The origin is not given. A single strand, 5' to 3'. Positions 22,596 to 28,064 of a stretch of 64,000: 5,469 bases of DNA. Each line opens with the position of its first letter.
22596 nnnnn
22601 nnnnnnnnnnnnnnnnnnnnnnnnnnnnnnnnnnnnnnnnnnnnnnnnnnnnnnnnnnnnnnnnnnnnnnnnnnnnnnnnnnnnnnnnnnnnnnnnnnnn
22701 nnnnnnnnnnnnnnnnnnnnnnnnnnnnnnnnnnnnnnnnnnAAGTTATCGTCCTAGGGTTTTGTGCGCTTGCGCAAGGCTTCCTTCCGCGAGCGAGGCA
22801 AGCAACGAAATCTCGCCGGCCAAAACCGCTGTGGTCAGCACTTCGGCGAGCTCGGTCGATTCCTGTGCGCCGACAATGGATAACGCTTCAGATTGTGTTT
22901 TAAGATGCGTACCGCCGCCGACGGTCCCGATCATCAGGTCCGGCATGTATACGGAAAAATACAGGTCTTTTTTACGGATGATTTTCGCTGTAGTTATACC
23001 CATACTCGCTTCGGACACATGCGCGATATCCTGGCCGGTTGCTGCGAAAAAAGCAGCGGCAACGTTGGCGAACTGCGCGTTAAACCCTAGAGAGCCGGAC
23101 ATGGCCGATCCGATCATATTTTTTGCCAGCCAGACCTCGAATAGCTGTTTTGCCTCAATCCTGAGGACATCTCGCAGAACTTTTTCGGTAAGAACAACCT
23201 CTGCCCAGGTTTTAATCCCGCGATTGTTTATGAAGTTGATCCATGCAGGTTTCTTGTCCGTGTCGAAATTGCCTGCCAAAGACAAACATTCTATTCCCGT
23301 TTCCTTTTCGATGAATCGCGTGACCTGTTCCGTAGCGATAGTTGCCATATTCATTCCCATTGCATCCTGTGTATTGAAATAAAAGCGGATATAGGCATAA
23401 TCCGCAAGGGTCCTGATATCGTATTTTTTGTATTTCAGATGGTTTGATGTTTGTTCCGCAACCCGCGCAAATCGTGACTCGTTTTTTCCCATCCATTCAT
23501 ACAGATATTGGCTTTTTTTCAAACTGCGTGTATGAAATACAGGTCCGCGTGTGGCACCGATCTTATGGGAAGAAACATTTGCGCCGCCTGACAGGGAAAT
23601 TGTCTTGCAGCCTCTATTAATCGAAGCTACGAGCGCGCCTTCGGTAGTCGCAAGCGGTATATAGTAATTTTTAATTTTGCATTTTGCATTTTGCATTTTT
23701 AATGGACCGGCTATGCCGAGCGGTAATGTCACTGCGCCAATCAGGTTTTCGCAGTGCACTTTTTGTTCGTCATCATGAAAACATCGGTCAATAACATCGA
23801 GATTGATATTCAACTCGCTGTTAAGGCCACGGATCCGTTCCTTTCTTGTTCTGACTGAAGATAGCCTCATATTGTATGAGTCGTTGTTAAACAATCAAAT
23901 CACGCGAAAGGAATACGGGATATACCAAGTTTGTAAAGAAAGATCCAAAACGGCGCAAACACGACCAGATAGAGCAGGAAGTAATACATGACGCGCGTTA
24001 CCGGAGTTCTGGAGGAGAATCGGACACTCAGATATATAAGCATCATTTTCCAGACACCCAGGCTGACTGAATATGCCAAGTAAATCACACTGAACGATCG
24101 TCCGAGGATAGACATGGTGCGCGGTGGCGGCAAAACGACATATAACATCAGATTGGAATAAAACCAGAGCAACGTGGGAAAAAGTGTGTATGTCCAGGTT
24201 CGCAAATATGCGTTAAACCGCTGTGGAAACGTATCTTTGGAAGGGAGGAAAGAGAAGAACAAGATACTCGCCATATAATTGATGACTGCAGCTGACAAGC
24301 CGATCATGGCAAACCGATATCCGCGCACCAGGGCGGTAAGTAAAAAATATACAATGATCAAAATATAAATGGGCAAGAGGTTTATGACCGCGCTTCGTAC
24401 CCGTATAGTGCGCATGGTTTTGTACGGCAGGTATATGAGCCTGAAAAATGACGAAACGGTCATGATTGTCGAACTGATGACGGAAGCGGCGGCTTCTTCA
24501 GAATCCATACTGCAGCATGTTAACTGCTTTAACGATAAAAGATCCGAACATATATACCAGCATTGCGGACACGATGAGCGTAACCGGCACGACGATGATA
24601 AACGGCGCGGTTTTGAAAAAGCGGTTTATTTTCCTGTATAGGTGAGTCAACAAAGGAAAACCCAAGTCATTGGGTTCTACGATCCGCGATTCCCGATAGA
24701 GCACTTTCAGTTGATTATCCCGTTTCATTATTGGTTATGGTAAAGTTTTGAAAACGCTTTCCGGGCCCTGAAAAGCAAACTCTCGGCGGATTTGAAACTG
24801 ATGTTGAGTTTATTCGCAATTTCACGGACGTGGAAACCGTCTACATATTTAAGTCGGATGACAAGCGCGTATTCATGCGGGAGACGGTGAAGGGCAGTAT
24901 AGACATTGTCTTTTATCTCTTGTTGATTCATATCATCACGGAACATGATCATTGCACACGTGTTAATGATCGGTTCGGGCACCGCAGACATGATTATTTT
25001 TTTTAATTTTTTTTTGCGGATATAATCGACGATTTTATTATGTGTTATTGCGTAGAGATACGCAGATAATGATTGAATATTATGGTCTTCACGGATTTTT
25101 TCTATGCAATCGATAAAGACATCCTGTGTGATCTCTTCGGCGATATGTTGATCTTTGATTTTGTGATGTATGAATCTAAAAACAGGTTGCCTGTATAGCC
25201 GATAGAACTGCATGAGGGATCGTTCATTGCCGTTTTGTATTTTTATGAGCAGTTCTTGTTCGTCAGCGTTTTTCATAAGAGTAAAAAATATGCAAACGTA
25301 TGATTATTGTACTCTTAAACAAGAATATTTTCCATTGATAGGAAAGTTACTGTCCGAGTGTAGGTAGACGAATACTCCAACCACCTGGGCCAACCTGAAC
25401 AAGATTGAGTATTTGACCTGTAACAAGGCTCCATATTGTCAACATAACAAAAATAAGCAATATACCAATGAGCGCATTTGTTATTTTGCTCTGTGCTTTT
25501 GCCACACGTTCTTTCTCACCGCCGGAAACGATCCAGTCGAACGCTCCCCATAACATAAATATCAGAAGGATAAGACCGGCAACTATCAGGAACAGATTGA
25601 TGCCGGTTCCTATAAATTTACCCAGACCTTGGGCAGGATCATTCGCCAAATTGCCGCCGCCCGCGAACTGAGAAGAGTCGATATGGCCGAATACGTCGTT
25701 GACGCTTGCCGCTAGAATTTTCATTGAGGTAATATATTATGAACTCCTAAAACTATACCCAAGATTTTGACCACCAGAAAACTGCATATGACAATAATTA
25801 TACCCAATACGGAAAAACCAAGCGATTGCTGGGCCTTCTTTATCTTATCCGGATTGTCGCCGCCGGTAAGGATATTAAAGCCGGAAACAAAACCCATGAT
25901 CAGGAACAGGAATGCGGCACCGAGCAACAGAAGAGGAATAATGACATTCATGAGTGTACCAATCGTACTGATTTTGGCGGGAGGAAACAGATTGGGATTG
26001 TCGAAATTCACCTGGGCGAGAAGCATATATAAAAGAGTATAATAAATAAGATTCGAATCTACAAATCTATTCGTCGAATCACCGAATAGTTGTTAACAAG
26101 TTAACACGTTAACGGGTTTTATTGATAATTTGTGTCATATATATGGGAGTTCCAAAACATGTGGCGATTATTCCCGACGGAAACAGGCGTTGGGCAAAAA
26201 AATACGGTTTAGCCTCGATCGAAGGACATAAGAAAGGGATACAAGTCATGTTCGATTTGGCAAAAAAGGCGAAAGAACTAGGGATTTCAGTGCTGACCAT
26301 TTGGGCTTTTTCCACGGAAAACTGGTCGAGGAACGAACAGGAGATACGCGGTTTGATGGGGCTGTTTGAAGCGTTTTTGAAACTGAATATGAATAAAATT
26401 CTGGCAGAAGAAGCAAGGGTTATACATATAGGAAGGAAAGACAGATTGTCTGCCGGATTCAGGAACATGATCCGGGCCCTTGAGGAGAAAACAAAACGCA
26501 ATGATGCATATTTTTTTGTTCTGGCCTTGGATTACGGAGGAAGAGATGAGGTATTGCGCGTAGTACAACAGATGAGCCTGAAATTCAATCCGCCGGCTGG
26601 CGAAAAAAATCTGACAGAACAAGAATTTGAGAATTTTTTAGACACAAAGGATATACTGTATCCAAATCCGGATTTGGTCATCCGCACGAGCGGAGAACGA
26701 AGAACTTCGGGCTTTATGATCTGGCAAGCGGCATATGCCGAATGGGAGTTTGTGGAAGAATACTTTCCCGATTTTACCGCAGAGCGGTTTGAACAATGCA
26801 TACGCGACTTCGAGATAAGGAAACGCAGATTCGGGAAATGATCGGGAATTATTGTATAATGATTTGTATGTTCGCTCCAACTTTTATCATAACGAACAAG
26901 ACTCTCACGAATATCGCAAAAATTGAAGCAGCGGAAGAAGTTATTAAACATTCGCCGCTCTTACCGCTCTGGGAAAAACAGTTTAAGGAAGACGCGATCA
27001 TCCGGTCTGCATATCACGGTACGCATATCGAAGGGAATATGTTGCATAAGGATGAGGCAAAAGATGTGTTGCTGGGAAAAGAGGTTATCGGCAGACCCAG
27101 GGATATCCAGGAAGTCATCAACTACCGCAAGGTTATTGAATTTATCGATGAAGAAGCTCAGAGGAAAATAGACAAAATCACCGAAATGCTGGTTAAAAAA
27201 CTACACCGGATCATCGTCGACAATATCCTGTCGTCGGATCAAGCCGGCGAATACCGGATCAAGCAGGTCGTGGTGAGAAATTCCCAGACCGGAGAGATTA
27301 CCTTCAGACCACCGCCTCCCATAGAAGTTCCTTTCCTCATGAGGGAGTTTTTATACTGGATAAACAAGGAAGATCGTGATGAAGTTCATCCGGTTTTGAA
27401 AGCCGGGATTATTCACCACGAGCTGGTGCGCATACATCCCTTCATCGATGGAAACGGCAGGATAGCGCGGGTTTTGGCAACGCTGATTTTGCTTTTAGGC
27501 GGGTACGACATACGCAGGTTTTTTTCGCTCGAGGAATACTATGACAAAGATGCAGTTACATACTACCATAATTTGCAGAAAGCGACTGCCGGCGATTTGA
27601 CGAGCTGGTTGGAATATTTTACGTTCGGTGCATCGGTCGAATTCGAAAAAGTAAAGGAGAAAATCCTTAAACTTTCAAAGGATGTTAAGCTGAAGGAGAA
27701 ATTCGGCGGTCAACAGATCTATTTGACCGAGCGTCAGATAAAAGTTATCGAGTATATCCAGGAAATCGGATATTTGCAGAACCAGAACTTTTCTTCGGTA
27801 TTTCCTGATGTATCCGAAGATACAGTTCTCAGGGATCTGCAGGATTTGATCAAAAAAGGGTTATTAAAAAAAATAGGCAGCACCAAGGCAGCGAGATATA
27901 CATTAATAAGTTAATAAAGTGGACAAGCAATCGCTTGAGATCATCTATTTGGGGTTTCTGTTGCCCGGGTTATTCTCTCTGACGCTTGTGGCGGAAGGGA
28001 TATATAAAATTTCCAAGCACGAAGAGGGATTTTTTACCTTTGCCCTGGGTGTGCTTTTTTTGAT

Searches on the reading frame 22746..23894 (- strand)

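Call 21: search_protein_families(library=pfam, proteins=[window:22746-23894:-], max_evalue=0.01)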
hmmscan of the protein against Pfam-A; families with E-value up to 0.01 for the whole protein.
window:22746-23894:- (382 aa): 1 family
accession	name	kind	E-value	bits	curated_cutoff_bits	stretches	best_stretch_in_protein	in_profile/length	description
PF00368.23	HMG-CoA_red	-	1e-109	367.4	27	1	18-382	3-368/368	Hydroxymethylglutaryl-coenzyme A reductase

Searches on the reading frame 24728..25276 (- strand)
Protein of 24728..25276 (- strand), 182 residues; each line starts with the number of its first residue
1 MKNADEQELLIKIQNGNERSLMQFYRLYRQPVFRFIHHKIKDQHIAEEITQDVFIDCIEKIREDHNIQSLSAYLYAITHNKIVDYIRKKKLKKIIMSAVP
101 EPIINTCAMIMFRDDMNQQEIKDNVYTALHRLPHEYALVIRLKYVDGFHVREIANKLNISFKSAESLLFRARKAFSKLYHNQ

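Call 21: search_protein_families(library=pfam, proteins=[window:24728-25276:-], max_evalue=0.01)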
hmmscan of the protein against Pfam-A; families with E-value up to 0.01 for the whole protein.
window:24728-25276:- (182 aa): 4 families
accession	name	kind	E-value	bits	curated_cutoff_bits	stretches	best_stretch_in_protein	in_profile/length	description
PF04542.20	Sigma70_r2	-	3.7e-12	46.3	24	1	24-90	1-69/71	Sigma-70 region 2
PF08281.18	Sigma70_r4_2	-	1.2e-10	41.3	25.7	1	124-174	3-53/54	Sigma-70, region 4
PF07638.17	Sigma70_ECF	-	3.6e-08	34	21.1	1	8-173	6-177/185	ECF sigma factor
PF04545.22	Sigma70_r4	-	0.00028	20.8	24.1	1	128-173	1-46/50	Sigma-70, region 4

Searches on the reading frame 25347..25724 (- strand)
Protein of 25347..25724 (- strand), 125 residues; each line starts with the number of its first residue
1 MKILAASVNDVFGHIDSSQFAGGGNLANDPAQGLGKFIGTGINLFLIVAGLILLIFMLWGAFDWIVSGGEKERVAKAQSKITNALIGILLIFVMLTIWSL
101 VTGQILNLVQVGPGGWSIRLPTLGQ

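Call 21: search_protein_families(library=pfam, proteins=[window:25347-25724:-], max_evalue=0.01)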
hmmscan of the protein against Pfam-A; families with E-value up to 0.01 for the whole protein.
window:25347-25724:- (125 aa): 2 families
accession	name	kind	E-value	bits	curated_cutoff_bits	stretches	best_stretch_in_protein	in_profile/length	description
PF18895.5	T4SS_pilin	-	2.1e-06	28.1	26.6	1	42-100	13-70/71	Type IV secretion system pilin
PF05987.18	DUF898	-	0.0013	18.3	28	1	33-109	176-253/336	Bacterial protein of unknown function (DUF898)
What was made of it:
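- Checked: The window holds two further pilin genes at 25347-26026 (call 21).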

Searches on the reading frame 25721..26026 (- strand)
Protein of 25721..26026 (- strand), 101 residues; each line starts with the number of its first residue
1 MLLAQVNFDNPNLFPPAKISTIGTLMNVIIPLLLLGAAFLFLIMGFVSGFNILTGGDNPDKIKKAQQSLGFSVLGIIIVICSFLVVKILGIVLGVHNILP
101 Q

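Call 21: search_protein_families(library=pfam, proteins=[window:25721-26026:-], max_evalue=0.01)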
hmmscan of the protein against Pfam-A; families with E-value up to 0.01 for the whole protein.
window:25721-26026:- (101 aa): 2 families
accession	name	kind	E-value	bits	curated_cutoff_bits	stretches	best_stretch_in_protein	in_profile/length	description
PF18895.5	T4SS_pilin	-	0.0014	19.1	26.6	1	22-88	5-70/71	Type IV secretion system pilin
PF19747.4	DUF6234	-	0.002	19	27.5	1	30-85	12-69/129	Family of unknown function (DUF6234)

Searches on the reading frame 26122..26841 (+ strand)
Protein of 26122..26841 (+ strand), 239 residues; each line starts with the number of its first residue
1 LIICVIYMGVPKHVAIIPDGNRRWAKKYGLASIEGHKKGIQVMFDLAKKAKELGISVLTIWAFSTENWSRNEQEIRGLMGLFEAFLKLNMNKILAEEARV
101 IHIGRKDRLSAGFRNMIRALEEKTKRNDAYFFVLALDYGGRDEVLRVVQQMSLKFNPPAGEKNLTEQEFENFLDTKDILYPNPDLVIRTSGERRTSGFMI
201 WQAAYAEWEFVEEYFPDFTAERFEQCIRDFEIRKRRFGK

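Call 22: search_protein_families(library=pfam, proteins=[window:26122-26841:+], max_evalue=0.01)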
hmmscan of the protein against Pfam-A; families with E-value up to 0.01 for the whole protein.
window:26122-26841:+ (239 aa): 1 family
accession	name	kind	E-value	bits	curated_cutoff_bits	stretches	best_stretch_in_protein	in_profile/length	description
PF01255.24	Prenyltransf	-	4.4e-69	232.8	27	1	17-238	1-219/219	Putative undecaprenyl diphosphate synthase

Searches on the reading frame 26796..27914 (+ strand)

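Call 21: search_protein_families(library=pfam, proteins=[window:26796-27914:+], max_evalue=0.01)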
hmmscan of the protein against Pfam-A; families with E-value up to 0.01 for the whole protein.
window:26796-27914:+ (372 aa): 2 families
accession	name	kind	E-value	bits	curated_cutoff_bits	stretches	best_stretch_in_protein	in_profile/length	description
PF02661.23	Fic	-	3.5e-24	85.9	24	1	128-232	2-93/93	Fic/DOC family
PF08220.18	HTH_DeoR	-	6.7e-05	23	21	1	313-360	1-47/57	DeoR-like helix-turn-helix domain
